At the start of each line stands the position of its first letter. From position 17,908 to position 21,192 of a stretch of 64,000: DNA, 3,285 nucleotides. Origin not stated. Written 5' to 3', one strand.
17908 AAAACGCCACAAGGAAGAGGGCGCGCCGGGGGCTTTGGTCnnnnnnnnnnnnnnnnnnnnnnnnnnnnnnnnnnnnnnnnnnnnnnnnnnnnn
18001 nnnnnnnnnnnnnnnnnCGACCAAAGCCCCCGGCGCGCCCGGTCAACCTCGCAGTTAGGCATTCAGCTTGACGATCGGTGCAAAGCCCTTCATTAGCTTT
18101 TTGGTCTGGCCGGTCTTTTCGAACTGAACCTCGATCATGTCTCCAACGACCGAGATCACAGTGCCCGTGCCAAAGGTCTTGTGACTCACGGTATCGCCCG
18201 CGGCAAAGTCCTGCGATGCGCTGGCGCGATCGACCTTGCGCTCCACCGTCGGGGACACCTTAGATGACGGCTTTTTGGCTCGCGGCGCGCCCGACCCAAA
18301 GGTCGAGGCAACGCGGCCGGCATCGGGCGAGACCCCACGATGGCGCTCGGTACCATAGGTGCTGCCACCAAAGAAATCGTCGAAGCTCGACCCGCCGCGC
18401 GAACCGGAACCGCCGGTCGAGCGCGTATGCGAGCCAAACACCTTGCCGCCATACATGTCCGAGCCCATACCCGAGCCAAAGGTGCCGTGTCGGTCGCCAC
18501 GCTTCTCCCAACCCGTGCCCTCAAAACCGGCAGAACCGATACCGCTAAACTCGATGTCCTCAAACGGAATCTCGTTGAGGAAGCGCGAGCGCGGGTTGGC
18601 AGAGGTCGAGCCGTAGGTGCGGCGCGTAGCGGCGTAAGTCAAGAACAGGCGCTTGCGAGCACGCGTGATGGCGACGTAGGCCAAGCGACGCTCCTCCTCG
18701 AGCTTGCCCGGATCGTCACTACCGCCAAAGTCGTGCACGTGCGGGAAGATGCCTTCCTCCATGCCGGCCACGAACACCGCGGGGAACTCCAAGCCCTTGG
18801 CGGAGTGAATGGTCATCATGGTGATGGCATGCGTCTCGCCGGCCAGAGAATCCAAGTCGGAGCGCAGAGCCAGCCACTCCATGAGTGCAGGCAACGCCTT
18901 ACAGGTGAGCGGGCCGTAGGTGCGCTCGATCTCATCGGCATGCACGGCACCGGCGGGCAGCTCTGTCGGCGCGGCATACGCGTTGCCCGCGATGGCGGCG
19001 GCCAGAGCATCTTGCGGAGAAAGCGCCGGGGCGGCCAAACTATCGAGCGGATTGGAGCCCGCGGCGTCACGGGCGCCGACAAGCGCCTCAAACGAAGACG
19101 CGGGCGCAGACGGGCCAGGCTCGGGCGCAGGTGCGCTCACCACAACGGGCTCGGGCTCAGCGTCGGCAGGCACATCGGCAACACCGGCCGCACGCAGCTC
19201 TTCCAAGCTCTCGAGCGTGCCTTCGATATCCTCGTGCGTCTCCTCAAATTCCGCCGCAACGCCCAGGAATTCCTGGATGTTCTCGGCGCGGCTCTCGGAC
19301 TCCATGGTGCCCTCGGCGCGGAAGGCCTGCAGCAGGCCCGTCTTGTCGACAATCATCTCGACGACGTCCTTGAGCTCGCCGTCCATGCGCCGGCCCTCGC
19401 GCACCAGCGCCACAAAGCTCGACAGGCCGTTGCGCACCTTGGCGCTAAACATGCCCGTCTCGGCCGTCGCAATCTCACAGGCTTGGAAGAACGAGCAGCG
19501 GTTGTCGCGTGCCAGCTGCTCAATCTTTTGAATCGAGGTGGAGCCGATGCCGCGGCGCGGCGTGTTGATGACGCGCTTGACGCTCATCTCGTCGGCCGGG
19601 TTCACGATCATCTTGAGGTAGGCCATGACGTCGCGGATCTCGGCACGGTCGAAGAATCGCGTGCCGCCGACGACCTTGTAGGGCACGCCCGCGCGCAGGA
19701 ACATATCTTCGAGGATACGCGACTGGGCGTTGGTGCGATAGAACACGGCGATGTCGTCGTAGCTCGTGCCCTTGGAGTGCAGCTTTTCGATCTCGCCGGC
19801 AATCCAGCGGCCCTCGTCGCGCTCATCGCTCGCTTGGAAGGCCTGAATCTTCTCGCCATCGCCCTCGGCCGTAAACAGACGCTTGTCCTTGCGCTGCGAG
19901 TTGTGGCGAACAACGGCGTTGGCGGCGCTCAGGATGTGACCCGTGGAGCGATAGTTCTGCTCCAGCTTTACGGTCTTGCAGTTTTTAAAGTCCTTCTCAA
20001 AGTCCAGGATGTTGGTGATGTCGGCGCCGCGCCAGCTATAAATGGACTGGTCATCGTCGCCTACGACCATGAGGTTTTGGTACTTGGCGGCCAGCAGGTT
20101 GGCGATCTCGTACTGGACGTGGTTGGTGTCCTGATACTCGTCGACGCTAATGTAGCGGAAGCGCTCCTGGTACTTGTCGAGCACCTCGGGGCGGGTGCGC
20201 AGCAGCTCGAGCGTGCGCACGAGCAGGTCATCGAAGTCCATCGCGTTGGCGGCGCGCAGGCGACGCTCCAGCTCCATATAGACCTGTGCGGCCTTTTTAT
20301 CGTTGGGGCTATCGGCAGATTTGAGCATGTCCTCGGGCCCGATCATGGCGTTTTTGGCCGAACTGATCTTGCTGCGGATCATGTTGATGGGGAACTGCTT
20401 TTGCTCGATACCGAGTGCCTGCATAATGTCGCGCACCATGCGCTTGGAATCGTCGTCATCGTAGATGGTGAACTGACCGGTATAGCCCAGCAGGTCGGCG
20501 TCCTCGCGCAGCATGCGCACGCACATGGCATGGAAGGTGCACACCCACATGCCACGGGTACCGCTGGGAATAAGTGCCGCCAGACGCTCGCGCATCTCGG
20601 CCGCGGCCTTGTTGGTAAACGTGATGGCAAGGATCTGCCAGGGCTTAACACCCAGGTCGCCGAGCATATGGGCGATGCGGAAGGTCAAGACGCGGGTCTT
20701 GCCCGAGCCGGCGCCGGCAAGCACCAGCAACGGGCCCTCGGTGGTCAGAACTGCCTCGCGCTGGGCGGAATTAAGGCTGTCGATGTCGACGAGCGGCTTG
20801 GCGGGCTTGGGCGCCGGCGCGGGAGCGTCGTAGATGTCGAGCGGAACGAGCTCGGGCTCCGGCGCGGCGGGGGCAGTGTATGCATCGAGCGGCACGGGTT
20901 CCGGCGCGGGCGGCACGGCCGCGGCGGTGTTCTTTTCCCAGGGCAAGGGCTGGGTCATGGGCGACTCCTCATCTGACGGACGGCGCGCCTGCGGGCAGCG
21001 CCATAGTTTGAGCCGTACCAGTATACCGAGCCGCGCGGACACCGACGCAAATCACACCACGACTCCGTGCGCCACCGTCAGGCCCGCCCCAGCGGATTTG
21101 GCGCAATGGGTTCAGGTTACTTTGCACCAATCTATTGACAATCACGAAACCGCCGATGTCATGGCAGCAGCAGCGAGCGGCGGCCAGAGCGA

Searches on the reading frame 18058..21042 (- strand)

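Call 45: search_protein_families(library=pfam, proteins=[window:18058-21042:-], max_evalue=0.001)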
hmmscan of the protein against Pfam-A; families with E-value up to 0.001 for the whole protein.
window:18058-21042:- (995 aa): 7 families
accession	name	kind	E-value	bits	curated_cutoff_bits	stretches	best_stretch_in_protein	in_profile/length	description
PF00580.27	UvrD-helicase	-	4.9e-94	315.4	23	1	90-353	1-271/271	UvrD/REP helicase N-terminal domain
PF13361.12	UvrD_C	-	2e-75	254.9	25.6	1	358-804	1-348/350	UvrD-like helicase C-terminal domain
PF13245.12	AAA_19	-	5.8e-22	78.8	25.1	1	94-336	1-132/134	AAA domain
PF13538.12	UvrD_C_2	-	3.3e-11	43.3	27.4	1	741-801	3-51/52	UvrD-like helicase C-terminal domain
PF21196.3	PcrA_UvrD_tudor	-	9.7e-08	32.2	23.9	1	949-992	2-48/48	PcrA/UvrD tudor domain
PF13604.12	AAA_30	-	1.5e-05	25.3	27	0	90-155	2-67/191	AAA domain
PF01443.25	Viral_helicase1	-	2.9e-05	24.5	21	0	737-800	174-225/228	Viral superfamily 1 RNA helicase core domain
